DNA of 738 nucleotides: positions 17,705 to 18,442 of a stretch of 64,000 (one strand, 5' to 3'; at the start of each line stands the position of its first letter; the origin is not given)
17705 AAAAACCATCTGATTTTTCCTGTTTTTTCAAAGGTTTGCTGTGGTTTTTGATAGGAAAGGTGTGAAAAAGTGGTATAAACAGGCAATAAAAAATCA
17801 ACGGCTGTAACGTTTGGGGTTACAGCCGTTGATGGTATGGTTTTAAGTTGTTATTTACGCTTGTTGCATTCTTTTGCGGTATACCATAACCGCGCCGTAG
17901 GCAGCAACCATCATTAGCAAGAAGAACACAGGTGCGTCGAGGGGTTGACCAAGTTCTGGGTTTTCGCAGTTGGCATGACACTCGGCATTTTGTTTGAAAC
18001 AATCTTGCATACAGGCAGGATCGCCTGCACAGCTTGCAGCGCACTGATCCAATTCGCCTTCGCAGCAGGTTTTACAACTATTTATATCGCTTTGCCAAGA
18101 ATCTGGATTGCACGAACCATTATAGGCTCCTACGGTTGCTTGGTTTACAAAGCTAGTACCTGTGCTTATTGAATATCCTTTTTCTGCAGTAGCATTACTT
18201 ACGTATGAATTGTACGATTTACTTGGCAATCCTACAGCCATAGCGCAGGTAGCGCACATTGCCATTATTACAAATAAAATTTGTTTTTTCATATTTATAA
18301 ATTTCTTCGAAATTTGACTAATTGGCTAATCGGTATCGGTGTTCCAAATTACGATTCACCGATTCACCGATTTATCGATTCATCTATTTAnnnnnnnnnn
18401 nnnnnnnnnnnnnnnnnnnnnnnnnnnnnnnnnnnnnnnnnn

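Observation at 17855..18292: Candidate new C-terminal sorting or anchor signal: PLDA(P/S) + TM helix (MVAAYG) + basic tail on three Cys-rich paralogs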

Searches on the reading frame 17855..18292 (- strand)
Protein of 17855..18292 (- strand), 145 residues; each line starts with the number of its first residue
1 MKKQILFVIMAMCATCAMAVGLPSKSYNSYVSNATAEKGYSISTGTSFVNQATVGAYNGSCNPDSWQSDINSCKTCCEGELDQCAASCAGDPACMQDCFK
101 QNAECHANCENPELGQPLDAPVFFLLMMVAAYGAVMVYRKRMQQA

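Call 5: search_protein_families(library=pfam, proteins=[window:17855-18292:-], max_evalue=1)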
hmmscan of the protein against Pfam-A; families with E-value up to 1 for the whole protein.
window:17855-18292:- (145 aa): 0 families

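Call 6: search_protein_families(library=ncbifam, proteins=[window:17855-18292:-], max_evalue=1)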
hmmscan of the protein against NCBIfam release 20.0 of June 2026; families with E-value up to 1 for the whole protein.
window:17855-18292:- (145 aa): 2 families
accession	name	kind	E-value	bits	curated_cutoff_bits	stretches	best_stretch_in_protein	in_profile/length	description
NF000666.0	PRK00031.2-4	equivalog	0.0089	15.9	157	1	7-102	4-100/170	outer membrane lipoprotein chaperone LolA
NF011776.0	PRK15239.1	equivalog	0.015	15.3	230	1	1-50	1-52/197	putative fimbrial protein StaA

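Call 8: find_homologous_proteins(query=window:17855-18289:-, max_evalue=0.01)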
Query window:17855-18289:- (144 aa): 34 proteins with E <= 0.01 among 36 candidates.
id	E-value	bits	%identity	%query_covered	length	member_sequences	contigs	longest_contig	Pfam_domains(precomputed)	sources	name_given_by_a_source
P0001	4.4e-82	291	90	99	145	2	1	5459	-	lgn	-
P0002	5.5e-82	290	90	99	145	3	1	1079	-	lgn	-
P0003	6.3e-67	242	75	97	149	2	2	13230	-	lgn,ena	-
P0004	2.6e-63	230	78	92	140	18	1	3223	-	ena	-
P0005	4.7e-59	216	65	97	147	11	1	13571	-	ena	-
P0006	8.0e-57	209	65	97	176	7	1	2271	-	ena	-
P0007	1.7e-47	179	58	100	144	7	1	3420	-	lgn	-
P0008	2.4e-36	143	49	99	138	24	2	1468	-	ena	-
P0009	5.6e-34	135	52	100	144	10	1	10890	-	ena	-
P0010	4.3e-33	132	50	99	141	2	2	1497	-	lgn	-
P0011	1.2e-32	131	52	100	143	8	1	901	-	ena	-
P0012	4.7e-32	129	49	99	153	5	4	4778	-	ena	-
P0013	6.8e-32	128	51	100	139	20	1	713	-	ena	-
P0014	7.9e-31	125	46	100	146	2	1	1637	-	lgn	-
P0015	1.1e-30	124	46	97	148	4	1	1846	-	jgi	jgi:hypothetical protein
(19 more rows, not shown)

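Call 16: find_related_loci(query=A2, collection=genome_contigs, flank=10000)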
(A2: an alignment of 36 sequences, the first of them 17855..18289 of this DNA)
Query A2 (144 aa) in genome_contigs; peptide patterns used: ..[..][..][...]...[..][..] (x = any residue, [..] = any of these).
26 stretches matched a pattern; 9 encode a relative of the query (tblastn E <= 1e-3); 9 distinct loci.
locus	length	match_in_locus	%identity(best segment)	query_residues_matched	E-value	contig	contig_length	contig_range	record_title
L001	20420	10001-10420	65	1-140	1e-63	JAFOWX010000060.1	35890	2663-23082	MAG: Paludibacteraceae bacterium isolate RGIG873 Dairy_cattle_Rectum-1__c312989, whole genome shotgun sequence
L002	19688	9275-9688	49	1-144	1e-39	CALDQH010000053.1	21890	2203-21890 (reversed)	MAG TPA_asm: uncultured Bacteroidales bacterium isolate SRR6425823_bin.132_CONCOCT_v1.1_MAG genome assembly, contig: ERZ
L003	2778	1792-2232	49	1-143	8e-38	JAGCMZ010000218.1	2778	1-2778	MAG: Paludibacteraceae bacterium isolate RGIG9939 Yak_Rectum.Co__c3177280, whole genome shotgun sequence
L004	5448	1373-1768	49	1-138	5e-37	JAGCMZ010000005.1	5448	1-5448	MAG: Paludibacteraceae bacterium isolate RGIG9939 Yak_Rectum.Co__c20147, whole genome shotgun sequence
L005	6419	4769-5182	49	1-144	5e-34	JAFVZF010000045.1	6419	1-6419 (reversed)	MAG: Paludibacteraceae bacterium isolate RGIG5529 Sheep_Colon.Co__c1073987, whole genome shotgun sequence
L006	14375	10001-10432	45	1-140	3e-31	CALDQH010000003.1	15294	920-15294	MAG TPA_asm: uncultured Bacteroidales bacterium isolate SRR6425823_bin.132_CONCOCT_v1.1_MAG genome assembly, contig: ERZ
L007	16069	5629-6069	43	1-144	2e-30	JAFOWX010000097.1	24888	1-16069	MAG: Paludibacteraceae bacterium isolate RGIG873 Dairy_cattle_Rectum-1__c461353, whole genome shotgun sequence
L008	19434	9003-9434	41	1-144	2e-22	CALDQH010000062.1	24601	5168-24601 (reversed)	MAG TPA_asm: uncultured Bacteroidales bacterium isolate SRR6425823_bin.132_CONCOCT_v1.1_MAG genome assembly, contig: ERZ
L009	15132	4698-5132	32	2-143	3e-17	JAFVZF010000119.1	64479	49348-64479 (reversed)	MAG: Paludibacteraceae bacterium isolate RGIG5529 Sheep_Colon.Co__c2834882, whole genome shotgun sequence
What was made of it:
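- On Any processed C-terminal sorting signal: The 9 related loci in GTDB genomes all encode it (call 16).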

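Call 21: search_protein_representatives(alignment_id=A2)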
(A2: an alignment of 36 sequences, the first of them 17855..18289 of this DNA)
Query: 36 sequences, 143 profile positions. Proteins with E-value up to 0.001 (for the whole library): 111; up to 1e-10: 48; up to 1e-30: 14. The best 111 are listed.
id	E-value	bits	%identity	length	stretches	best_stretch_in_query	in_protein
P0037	2.7e-52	193.0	-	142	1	1-143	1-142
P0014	6.4e-52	191.7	-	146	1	1-143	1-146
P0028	3.8e-51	189.2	-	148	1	1-143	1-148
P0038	4.5e-49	182.5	-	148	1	1-142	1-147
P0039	2.2e-43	164.1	-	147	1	1-142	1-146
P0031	1.7e-42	161.2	-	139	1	1-142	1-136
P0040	1.0e-40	155.4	-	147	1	1-143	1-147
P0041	1.6e-40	154.8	-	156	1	1-143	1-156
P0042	9.4e-39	149.0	-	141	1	8-142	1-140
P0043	7.6e-38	146.1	-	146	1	1-141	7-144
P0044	2.3e-37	144.5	-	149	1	1-143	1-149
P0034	1.1e-35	139.1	-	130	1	12-142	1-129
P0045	3.2e-31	124.7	-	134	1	1-140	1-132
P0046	8.4e-31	123.3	-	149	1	1-141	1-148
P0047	2.4e-30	121.8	-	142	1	1-141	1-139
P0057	2.4e-16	76.4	-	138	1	4-134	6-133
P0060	5.3e-15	72.1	-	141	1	1-139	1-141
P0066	5.9e-13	65.4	-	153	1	3-138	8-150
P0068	1.1e-12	64.5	-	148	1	1-139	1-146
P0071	3.8e-12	62.8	-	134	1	19-141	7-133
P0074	9.7e-12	61.5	-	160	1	5-137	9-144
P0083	1.5e-10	57.6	-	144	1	3-138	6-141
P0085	2.3e-10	57.0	-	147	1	4-127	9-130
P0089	1.0e-09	54.9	-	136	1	3-134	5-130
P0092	1.9e-09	54.1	-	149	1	1-140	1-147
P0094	4.1e-09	53.0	-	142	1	5-134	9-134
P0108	1.6e-08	51.1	-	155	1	3-131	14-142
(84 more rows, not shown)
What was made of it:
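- On Any processed C-terminal sorting signal: All 111 representative hits are the same roughly 140-aa family (call 21).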

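Call 26: find_encoding_contigs(protein=P0066, flank=10000, max_places=4)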
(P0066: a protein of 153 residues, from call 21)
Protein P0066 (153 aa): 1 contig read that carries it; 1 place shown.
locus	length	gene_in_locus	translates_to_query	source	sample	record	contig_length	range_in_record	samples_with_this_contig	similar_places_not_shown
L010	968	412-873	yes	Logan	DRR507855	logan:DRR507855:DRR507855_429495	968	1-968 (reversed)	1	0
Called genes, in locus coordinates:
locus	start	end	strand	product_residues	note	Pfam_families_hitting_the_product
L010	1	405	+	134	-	?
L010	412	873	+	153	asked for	-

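Call 27: find_encoding_contigs(protein=P0057, flank=10000, max_places=4)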
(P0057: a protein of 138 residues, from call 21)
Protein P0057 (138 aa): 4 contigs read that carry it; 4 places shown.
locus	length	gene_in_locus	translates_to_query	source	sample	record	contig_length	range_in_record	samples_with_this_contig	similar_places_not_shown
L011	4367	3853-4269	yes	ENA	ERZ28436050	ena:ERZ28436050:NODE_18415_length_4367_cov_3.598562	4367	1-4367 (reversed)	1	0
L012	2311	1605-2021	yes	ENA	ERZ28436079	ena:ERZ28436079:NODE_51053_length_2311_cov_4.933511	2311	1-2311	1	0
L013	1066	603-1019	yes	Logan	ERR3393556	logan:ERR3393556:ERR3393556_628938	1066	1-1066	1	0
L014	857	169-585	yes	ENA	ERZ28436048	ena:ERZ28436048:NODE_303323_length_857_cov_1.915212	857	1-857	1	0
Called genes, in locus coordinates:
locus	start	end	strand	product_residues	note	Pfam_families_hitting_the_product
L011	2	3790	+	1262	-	?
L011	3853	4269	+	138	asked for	-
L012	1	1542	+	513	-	?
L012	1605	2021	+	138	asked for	-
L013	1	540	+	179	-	?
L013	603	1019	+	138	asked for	-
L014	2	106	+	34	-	?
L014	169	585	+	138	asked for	-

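Call 28: find_encoding_contigs(protein=P0068, flank=10000, max_places=4)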
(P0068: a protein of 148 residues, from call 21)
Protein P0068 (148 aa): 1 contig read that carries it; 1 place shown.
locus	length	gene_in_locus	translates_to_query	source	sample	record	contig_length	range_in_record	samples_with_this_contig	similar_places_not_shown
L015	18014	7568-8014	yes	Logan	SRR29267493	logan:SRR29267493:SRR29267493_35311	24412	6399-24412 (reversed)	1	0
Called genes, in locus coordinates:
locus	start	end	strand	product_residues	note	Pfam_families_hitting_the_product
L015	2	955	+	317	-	?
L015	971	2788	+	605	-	-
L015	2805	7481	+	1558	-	-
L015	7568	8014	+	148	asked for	-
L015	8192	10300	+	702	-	PF08757:CotH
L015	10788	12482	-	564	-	-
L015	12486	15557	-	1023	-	PF00515:TPR_1 (faint), PF07719:TPR_2 (faint), PF12895:ANAPC3 (faint), PF13181:TPR_8 (faint), PF13424:TPR_12 (faint), PF13432:TPR_16 (weak), PF13174:TPR_6 (weak), PF13432:TPR_16 (weak), +9 more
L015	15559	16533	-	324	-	PF00383:dCMP_cyt_deam_1, PF01872:RibD_C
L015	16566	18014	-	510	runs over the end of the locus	PF14134:DUF4301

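Call 38: predict_structure(alignment_id=A3)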
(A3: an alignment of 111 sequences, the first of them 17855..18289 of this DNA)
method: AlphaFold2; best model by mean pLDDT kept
length: 144 residues; sequences in the alignment: 111
mean_pLDDT: 76.2   pTM: 0.45
mean pLDDT of the five models: 76.2, 73.1, 72.3, 71.5, 68.0
residues with pLDDT >= 90: 38; 70-90: 48; 50-70: 54; < 50: 4
segments of 3 or more residues with pLDDT < 50: none
pLDDT, mean of each block of 10 residues (from residue 1): 85 77 61 57 58 59 71 89 92 92 82 58 87 95 88
secondary structure, 60 per line:
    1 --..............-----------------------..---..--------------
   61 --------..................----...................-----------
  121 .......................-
elements in order: H3-16 H69-86 H91-109 H121-143
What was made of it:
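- On PID-CTERM (NF046080): AF2 predicts a TM helix at 121-143 (call 38).
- On Type I (bitopic) inner-membrane protein: AF2 predicts the TM helix (call 38).
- Closest known: Twin-CX3C / CHCH helical-hairpin proteins. Same: The hairpin is predicted with pLDDT of about 90 (call 38).
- AlphaFold2 gives helices 3-16, 69-86, 91-109 and 121-143, with pLDDT about 90 for the hairpin and the TM helix (call 38).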

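Call 41: fold_search(model_id=the predicted structure, library=pdb)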
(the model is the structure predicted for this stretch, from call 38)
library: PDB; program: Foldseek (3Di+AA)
matches with E <= 10: 31; with E <= 0.001: 0
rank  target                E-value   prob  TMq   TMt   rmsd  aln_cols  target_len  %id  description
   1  4wlr_A                2.8e+00  0.13  0.24  0.13  10.2        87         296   15  Crystal Structure of mUCH37-hRPN13 CTD-hUb complex (released 2015-03-04)
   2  2khm_MODEL_1_A        2.8e+00  0.09  0.25  0.25  13.9       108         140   10  Structure of the C-terminal non-repetitive domain of the spider dragline silk protein ADF-3 (released 2010-04-14)
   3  4afl_D                3.2e+00  0.12  0.23  0.31   9.6        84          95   15  The crystal structure of the ING4 dimerization domain reveals the functional organization of the ING family of chromat (released 2012-02-22)
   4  6ei0_N                3.9e+00  0.13  0.25  0.29   7.6        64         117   22  Cytosolic copper storage protein Csp from Streptomyces lividans: apo form (released 2018-10-10)
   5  8p2f_2                4.5e+00  0.12  0.24  0.42   4.7        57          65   19  Staphylococcus aureus 70S ribosome with elongation factor G locked with fusidic acid cyclopentane in post-translocatio (released 2024-05-01)
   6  9ftm_F                4.5e+00  0.08  0.23  0.31  10.5        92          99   13  Asgard ESCRT-IIIB membrane-bound protofilament structure (released 2025-04-16)
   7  8f6c_D                5.1e+00  0.10  0.23  0.32  15.8        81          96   12  E. coli cytochrome bo3 ubiquinol oxidase dimer (released 2022-11-30)
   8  7pro_A                5.1e+00  0.08  0.25  0.08  11.2       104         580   12  Structure of CtAtm1 in the inward-open with Glutathione-complexed [2Fe-2S] cluster bound (released 2022-08-10)
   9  4afl_C                5.1e+00  0.08  0.23  0.29   7.5        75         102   19  The crystal structure of the ING4 dimerization domain reveals the functional organization of the ING family of chromat (released 2012-02-22)
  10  2ysu_B                5.4e+00  0.08  0.24  0.27   9.2        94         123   18  Structure of the complex between BtuB and Colicin E2 receptor binding domain (released 2007-06-19)
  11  7n9z_I                5.4e+00  0.06  0.18  0.24  16.1        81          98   14  E. coli cytochrome bo3 in MSP nanodisc (released 2021-09-01)
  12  6q58_D                5.8e+00  0.14  0.23  0.27   3.9        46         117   26  Copper loading to a cytosolic copper storage protein from Streptomyces lividans (five coppers) (released 2019-07-10)
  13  5ie9_C                5.8e+00  0.06  0.21  0.28   9.7        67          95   16  Crystal structure of the Bacillus-conserved MazG protein, a nucleotide pyrophosphohydrolase (released 2016-03-30)
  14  5j45                  6.2e+00  0.07  0.21  0.26   9.2        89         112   11  Crystal structure of Shrub, fly ortholog of SNF7/CHMP4B (released 2016-07-20)
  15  7mjq_G                6.2e+00  0.06  0.28  0.21  16.9       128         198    7  Vascular KATP channel: Kir6.1 SUR2B quatrefoil-like conformation 2 (released 2021-10-13)
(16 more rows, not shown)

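Call 45: search_protein_families(library=padloc, proteins=[window:17855-18292:-], max_evalue=0.01)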
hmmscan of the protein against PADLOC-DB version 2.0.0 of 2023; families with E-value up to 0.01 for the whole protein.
window:17855-18292:- (145 aa): 0 families
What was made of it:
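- Tried and rejected: Pfam, NCBIfam and PADLOC scans of the three proteins gave nothing meaningful (calls 5, 6, 45).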

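Call 57: search_solved_structures(query=A3, max_evalue=1)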
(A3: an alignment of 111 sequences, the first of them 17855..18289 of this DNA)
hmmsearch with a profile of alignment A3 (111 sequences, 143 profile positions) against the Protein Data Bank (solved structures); distinct sequences matched with E-value up to 1: 1.
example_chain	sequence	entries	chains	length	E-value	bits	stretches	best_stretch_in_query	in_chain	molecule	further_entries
1d0d_A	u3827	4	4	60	0.44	13.7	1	58-109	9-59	ANTICOAGULANT PROTEIN | ANTICOAGULANT PEPTIDE | FACTOR XA INHIBITOR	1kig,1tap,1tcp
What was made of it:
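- Tried and rejected: Helical hairpins are generic (calls 41, 57).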

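Call 58: search_protein_families(library=ncbifam, alignment_id=A3, max_evalue=1)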
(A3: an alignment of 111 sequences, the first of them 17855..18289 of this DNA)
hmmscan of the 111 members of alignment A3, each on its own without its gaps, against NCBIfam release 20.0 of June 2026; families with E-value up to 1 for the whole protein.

A. member 1, window:17855-18289:- (144 aa): 1 family
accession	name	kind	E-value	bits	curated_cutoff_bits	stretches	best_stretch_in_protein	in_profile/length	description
NF000666.0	PRK00031.2-4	equivalog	0.012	15.4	157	1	6-101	4-100/170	outer membrane lipoprotein chaperone LolA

B. families by the number of members that match (of 111 scanned): 26 families (the first 25 are shown)
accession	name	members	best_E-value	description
NF046080.1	PID_CTERM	13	2.4e-05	PID-CTERM protein-sorting domain-containing protein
NF038356.1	actino_DLW39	10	0.05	DLW-39 family protein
NF041679.1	IMP_arch_presen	3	0.019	presenilin family intramembrane aspartyl protease PSH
NF000666.0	PRK00031.2-4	2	0.012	outer membrane lipoprotein chaperone LolA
NF007804.1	PRK10510.1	2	0.024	OmpA family lipoprotein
NF033797.0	phero_SHP2_SHP3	2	0.41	SHP2/SHP3 family peptide pheromone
NF033507.3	Loki-CTERM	2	0.51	Loki-CTERM sorting domain-containing protein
TIGR02633.1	xylG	1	0.0069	D-xylose ABC transporter ATP-binding protein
NF008352.0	PRK11139.1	1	0.017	transcriptional regulator GcvA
NF033554.9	floc_PepA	1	0.028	flocculation-associated PEP-CTERM protein PepA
NF033603.1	mini-MOMP_1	1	0.032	mini-MOMP protein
NF001129.0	PRK00139.2-3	1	0.034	UDP-N-acetylmuramoyl-L-alanyl-D-glutamate--2,6-diaminopimelate ligase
NF008261.0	PRK11032.1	1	0.055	zinc ribbon-containing protein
NF010069.0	PRK13549.1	1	0.095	xylose ABC transporter ATP-binding protein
NF038182.1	penta_rpt_SmQnr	1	0.1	SmQnr family pentapeptide repeat protein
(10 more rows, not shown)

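Call 59: search_protein_families(library=ncbifam, proteins=[P0074, P0083, P0085, P0108, P0068, P0071, P0092, P0060, P0089, P0094], max_evalue=1)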
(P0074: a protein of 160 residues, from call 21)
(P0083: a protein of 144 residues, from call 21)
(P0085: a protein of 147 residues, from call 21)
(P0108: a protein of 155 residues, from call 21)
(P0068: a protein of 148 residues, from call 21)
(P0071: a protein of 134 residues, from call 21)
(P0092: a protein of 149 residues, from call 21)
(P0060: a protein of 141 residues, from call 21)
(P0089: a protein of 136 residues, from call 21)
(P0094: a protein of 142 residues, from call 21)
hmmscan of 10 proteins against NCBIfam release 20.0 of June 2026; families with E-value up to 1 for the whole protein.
P0074 (160 aa): 1 family
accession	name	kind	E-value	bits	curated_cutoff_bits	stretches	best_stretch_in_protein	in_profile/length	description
NF046080.1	PID_CTERM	domain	2.4e-05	24.1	26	1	121-141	1-21/25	PID-CTERM protein-sorting domain-containing protein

P0083 (144 aa): 1 family
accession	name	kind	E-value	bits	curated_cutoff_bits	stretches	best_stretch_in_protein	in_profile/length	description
NF046080.1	PID_CTERM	domain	0.0044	16.9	26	1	118-131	1-14/25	PID-CTERM protein-sorting domain-containing protein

P0085 (147 aa): 0 families

P0108 (155 aa): 0 families

P0068 (148 aa): 1 family
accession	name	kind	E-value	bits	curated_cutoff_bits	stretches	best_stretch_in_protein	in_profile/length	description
NF046080.1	PID_CTERM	domain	0.15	11.9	26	1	121-136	1-16/25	PID-CTERM protein-sorting domain-containing protein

P0071 (134 aa): 1 family
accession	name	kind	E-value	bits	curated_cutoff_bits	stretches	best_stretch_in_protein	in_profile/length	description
NF046080.1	PID_CTERM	domain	0.13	12.1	26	1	106-129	1-24/25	PID-CTERM protein-sorting domain-containing protein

P0092 (149 aa): 1 family
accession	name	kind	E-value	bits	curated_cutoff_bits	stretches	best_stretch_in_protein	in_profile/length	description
NF046080.1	PID_CTERM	domain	0.11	12.4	26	1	121-144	1-24/25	PID-CTERM protein-sorting domain-containing protein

P0060 (141 aa): 2 families
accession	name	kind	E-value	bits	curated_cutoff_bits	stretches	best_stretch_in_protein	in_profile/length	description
NF046080.1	PID_CTERM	domain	0.0038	17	26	1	116-141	1-25/25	PID-CTERM protein-sorting domain-containing protein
NF033554.9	floc_PepA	equivalog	0.028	14.2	80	1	3-63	3-58/261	flocculation-associated PEP-CTERM protein PepA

P0089 (136 aa): 1 family
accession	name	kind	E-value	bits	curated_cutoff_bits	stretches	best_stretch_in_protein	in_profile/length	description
NF046080.1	PID_CTERM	domain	0.35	10.8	26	1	110-122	1-13/25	PID-CTERM protein-sorting domain-containing protein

P0094 (142 aa): 1 family
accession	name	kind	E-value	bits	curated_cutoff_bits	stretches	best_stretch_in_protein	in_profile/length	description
NF046080.1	PID_CTERM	domain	0.053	13.4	26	1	115-127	1-13/25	PID-CTERM protein-sorting domain-containing protein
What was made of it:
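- On PID-CTERM (NF046080): 13 of 111 members hit below cutoff (calls 58, 59).
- On PEP-CTERM / exosortase: One floc_PepA hit lies in the N-terminal signal region (calls 6, 58, 59).
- Closest known: PID-CTERM protein-sorting domain. Same: Model positions 1-4 align in register with (S)LP(I/L)D of family members, then run through the TM segment to the basic cluster (calls 58, 59).
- Thirteen distant members match the curated PID-CTERM sorting-domain model in register (calls 58, 59). Members with LP(I/L)DGG tails give in-register PID-CTERM hits, with a best score of 24.1 bits at E = 2.4e-5 (calls 58, 59).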

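Call 62: find_homologous_proteins(query=A3, max_evalue=1)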
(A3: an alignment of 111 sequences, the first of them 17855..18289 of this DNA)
Query A3 (111 sequences) (144 aa, profile of the alignment): 123 proteins with E <= 1 among 1012 candidates; the best 120 are listed.
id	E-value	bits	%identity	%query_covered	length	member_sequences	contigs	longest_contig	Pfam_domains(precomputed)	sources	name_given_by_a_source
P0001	1.5e-39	153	90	99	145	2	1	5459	-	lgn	-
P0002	5.2e-39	151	90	99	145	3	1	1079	-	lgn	-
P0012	4.2e-37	145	49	99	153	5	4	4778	-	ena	-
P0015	1.7e-36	143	46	97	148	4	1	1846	-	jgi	jgi:hypothetical protein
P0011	2.6e-36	143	52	100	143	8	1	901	-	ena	-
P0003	2.7e-36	143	75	97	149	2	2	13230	-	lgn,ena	-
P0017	8.0e-36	141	46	97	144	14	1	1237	-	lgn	-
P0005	1.6e-35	140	65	97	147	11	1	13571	-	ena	-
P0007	2.4e-35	139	58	100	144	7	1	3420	-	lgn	-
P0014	5.0e-35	138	46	100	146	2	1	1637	-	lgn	-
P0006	5.2e-35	138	65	97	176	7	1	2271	-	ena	-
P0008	5.8e-35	138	49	99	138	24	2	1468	-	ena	-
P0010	4.1e-34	135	50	99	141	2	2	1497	-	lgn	-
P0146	4.2e-34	135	35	100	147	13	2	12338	-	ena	-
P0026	6.1e-34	135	43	99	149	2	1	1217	-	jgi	jgi:hypothetical protein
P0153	1.8e-29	120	25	76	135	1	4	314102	-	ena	-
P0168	4.7e-26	109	25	56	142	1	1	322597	-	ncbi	-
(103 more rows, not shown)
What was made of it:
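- The family is real and conserved: 111 representative clusters, nearly all 120-170 aa (call 21), and 123 clusters at 90% identity (call 62).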

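Call 66: find_encoding_contigs(protein=P0074, flank=10000, max_places=3)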
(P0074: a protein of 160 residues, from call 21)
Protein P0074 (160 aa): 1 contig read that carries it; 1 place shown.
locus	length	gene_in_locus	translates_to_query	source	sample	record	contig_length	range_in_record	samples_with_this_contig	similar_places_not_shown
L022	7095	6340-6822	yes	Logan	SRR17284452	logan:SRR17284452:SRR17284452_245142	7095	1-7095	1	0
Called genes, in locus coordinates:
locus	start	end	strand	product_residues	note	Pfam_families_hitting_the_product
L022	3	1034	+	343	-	?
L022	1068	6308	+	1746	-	-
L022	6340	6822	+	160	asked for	-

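Call 67: find_encoding_contigs(protein=P0060, flank=10000, max_places=3)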
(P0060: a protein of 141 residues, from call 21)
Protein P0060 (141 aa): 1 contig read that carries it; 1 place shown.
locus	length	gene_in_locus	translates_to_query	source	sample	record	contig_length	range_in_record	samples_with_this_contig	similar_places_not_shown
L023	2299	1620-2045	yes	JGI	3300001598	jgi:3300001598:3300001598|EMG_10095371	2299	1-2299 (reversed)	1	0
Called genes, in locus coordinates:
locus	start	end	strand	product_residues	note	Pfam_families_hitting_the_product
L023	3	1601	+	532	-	?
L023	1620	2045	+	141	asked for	-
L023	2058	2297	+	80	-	?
